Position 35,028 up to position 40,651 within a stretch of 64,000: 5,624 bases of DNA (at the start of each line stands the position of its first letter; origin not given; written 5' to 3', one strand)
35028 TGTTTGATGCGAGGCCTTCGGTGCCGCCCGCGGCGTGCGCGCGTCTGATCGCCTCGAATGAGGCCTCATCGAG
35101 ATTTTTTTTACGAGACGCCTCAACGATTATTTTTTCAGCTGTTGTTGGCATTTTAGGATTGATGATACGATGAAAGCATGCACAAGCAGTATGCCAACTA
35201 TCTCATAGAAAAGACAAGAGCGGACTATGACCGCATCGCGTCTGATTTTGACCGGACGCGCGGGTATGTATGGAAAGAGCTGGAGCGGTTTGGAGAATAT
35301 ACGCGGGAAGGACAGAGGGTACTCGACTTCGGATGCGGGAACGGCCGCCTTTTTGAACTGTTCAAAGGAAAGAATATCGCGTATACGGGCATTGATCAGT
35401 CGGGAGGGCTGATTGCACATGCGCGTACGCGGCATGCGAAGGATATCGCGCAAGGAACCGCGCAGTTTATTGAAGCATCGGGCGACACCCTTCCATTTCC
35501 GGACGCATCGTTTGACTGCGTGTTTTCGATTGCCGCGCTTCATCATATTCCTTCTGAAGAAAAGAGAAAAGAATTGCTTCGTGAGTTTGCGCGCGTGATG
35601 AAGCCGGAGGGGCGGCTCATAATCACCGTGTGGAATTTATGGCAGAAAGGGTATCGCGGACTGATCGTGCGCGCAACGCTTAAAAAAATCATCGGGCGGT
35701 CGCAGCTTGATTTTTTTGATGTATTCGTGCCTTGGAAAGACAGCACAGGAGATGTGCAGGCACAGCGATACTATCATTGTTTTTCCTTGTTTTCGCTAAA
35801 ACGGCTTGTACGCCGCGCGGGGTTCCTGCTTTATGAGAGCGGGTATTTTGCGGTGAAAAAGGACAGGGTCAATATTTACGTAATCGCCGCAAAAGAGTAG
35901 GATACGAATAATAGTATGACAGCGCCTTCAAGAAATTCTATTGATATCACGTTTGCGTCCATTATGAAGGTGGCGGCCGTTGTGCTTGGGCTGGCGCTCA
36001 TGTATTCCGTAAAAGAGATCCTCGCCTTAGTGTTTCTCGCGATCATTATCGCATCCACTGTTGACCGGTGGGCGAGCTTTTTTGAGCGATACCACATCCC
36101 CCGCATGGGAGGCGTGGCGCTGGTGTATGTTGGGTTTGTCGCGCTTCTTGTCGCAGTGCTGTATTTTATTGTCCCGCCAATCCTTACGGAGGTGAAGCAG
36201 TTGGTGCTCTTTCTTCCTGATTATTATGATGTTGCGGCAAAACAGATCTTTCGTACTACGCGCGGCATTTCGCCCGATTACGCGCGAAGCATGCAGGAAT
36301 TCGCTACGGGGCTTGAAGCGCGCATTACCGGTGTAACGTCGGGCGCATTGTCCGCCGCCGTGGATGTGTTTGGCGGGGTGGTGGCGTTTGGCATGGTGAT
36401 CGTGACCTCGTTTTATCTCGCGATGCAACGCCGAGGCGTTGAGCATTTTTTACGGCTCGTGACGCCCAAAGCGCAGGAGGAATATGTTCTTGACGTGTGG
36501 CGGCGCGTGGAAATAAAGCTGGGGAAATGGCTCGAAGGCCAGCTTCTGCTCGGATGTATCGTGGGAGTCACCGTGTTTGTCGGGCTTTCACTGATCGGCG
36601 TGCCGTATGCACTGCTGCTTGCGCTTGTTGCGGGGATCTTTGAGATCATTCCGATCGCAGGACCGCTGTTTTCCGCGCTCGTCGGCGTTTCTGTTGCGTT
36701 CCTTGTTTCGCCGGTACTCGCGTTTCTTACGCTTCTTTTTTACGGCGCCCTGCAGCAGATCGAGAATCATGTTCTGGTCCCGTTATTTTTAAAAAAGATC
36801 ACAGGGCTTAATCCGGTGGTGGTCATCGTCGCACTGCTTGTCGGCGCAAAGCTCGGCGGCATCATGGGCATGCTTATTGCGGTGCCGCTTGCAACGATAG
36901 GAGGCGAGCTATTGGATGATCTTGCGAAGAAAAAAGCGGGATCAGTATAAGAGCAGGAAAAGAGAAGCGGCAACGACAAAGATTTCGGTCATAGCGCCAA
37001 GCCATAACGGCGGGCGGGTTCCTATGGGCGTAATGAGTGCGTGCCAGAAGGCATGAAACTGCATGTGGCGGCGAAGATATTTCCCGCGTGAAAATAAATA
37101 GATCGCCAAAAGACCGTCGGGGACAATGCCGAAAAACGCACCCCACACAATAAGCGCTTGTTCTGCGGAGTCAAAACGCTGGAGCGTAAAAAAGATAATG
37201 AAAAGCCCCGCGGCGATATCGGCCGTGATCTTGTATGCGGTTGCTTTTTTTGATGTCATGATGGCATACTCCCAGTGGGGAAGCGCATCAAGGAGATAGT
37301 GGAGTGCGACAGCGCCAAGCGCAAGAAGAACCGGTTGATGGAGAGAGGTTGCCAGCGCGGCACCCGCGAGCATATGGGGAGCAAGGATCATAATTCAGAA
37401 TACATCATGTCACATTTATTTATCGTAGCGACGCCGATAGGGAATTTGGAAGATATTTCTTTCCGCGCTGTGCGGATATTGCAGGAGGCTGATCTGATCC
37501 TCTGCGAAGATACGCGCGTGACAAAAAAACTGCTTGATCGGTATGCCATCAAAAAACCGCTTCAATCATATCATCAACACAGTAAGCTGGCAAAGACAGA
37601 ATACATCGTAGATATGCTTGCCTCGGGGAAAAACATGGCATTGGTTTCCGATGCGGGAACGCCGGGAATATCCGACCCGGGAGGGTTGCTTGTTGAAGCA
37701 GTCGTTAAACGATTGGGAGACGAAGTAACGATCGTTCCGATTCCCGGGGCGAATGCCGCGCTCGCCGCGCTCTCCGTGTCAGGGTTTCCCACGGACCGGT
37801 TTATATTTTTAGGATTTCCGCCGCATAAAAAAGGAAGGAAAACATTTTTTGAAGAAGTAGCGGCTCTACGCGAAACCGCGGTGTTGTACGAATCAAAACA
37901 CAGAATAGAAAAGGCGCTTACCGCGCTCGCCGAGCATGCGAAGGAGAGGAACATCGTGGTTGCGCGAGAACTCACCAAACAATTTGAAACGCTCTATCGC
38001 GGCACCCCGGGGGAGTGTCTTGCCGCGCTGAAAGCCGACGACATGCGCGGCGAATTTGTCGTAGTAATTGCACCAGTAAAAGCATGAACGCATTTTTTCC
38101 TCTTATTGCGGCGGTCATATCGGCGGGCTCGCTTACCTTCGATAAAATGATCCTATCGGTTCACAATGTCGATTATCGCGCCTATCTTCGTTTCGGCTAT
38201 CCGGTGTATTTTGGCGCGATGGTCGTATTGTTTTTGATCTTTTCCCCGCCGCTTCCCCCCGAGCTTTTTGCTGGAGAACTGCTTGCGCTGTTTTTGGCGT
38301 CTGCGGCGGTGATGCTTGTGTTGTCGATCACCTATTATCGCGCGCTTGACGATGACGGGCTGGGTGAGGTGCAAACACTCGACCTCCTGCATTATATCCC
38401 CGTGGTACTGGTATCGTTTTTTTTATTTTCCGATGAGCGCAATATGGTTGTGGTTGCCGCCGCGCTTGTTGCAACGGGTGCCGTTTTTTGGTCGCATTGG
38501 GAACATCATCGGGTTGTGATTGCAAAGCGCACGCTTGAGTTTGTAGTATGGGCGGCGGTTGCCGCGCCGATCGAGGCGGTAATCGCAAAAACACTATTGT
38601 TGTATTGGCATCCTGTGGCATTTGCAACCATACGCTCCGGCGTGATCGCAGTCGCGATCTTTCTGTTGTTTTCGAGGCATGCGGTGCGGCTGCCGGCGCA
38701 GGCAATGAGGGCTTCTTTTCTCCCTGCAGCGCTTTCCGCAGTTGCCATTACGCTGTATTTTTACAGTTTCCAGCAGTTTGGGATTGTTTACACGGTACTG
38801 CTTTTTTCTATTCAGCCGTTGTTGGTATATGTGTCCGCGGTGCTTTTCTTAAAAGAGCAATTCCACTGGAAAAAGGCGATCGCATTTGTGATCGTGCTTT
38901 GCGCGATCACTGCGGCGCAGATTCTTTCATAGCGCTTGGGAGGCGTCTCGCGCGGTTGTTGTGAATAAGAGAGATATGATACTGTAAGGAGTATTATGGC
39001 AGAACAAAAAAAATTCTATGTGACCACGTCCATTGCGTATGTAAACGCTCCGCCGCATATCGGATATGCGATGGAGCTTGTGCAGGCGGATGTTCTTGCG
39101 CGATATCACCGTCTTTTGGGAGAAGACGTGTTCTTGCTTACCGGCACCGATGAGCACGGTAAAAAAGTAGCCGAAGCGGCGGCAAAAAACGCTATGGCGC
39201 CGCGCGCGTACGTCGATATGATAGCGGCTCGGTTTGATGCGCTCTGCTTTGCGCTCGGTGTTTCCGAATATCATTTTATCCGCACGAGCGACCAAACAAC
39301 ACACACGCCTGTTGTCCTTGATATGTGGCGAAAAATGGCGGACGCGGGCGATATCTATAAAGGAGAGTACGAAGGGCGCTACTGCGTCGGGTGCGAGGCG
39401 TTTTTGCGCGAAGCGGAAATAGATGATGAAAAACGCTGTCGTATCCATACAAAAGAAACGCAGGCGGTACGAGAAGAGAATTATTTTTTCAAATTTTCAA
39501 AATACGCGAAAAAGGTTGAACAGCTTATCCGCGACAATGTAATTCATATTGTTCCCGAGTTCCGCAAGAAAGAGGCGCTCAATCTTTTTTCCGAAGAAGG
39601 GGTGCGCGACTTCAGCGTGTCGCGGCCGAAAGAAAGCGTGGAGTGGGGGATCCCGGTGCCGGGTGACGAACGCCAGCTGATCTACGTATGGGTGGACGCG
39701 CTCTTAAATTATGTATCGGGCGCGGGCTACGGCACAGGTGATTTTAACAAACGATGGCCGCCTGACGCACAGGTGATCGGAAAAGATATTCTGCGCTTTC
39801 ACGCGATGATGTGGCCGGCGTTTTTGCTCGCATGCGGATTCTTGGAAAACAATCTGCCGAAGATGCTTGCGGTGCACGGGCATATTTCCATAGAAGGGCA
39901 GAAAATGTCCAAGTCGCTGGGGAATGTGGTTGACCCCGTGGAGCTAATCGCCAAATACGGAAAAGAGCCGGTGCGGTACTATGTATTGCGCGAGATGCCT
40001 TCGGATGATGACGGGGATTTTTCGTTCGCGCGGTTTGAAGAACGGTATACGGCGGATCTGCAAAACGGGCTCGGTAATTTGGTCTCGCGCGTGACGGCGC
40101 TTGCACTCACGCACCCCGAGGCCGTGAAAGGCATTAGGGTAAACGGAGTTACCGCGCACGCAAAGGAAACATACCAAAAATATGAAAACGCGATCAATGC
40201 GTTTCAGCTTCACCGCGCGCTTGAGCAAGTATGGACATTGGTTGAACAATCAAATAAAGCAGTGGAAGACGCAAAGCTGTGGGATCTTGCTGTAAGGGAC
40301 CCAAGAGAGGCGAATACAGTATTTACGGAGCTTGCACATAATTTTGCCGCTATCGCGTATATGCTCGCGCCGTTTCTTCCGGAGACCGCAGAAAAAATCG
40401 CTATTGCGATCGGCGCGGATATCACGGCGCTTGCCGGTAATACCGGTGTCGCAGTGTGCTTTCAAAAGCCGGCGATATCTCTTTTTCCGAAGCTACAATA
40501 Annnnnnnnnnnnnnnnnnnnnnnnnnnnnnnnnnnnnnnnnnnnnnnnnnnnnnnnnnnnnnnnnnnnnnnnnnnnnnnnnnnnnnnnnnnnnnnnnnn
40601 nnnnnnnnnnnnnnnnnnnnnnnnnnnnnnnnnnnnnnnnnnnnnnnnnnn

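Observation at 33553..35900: Bacterial ELP3 homologue divergently paired with a Trm9-like class I methyltransferase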

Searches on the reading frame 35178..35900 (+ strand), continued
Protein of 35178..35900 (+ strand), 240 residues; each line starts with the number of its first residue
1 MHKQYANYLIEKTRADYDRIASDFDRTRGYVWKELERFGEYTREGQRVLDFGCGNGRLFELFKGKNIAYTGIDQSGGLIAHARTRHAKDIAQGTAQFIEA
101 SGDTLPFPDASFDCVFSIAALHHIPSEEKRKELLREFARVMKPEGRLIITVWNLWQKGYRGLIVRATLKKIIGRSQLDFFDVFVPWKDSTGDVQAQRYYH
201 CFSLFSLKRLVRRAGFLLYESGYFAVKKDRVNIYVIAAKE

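Call 41: find_related_loci(query=A1, collection=metagenome_contigs, flank=6000)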
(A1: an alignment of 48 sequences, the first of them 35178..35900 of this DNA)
Query A1 (240 aa) in metagenome_contigs; peptide patterns used: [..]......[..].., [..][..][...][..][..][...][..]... (x = any residue, [..] = any of these).
600 stretches matched a pattern (row limit reached: there are more); 407 encode a relative of the query (tblastn E <= 1e-3); the best 80 are kept; 80 distinct loci.
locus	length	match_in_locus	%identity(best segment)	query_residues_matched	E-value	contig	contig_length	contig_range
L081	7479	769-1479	50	1-239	1e-70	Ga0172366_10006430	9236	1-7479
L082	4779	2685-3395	45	1-239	1e-61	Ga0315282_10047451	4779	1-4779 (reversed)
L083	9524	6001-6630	48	1-222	3e-60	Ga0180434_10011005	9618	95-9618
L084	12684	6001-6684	45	1-237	5e-60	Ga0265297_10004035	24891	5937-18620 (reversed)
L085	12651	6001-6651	45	1-223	1e-57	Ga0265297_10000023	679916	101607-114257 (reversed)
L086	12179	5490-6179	44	1-239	2e-56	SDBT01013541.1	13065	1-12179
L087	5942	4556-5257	41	1-239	4e-56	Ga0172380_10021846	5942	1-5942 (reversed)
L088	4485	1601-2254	41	1-216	7e-56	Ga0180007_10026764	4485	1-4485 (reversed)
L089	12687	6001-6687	43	1-239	2e-55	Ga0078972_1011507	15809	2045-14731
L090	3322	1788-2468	41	1-237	9e-56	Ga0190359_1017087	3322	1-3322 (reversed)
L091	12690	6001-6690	42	1-239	8e-55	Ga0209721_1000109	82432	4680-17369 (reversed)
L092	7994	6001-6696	41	1-234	8e-55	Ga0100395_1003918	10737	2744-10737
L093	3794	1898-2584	43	1-239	8e-55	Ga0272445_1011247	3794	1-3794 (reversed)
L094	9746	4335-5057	41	6-240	4e-54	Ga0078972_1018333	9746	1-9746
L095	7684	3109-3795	43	1-240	7e-54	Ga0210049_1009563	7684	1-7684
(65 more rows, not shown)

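Call 72: search_protein_representatives(alignment_id=A1)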
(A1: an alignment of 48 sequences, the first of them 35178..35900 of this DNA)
Query: 48 sequences, 235 profile positions. Proteins with E-value up to 0.001 (for the whole library): 271936; up to 1e-10: 41643; up to 1e-30: 1495. The best 150 are listed.
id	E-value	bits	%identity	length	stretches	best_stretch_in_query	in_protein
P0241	3.2e-91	321.1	-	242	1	1-234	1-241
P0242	6.0e-88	310.4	-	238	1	1-234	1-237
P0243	1.9e-86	305.4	-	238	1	1-234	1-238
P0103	2.1e-85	302.0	-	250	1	1-234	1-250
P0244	2.1e-85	302.0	-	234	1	1-234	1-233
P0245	8.3e-85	300.1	-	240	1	1-234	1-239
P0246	8.9e-85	300.0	-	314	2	1-168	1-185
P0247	7.3e-84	297.0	-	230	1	1-234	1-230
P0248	8.7e-84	296.7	-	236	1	1-234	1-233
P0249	1.4e-83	296.1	-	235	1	1-234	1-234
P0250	2.3e-83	295.3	-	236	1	1-233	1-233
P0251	3.2e-83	294.9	-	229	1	1-234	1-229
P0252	7.5e-83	293.7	-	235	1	1-234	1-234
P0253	2.2e-82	292.1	-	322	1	1-234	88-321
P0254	2.4e-82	292.0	-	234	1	1-234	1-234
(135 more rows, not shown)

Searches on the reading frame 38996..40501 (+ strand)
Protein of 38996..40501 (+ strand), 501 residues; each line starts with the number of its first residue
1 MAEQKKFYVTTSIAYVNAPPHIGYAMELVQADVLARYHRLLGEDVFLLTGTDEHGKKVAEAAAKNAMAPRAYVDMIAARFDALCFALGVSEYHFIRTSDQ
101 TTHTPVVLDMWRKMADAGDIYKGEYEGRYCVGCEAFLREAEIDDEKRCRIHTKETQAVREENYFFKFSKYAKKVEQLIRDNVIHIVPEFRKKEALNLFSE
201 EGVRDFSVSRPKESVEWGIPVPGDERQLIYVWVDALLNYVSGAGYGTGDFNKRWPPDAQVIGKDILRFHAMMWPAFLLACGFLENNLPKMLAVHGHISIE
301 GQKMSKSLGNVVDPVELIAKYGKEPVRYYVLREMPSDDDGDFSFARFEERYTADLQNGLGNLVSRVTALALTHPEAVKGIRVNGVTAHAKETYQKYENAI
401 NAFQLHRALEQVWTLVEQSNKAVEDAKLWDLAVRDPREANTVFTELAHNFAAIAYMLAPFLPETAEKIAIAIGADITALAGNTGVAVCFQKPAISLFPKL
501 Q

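Call 54: search_protein_families(library=pfam, proteins=[window:38996-40501:+], max_evalue=0.00001)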
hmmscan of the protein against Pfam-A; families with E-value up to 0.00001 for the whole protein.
window:38996-40501:+ (501 aa): 3 families
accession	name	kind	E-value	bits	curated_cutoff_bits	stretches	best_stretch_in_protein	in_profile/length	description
PF09334.17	tRNA-synt_1g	-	2e-92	310.4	20.1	2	146-366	167-390/391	tRNA synthetases class I (M)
PF00133.28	tRNA-synt_1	-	2.3e-28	99.5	22.7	2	229-332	299-404/414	tRNA synthetases class I (I, L, M and V)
PF01406.26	tRNA-synt_1e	-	1.2e-13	51.5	27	1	290-332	240-282/301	tRNA synthetases class I (C) catalytic domain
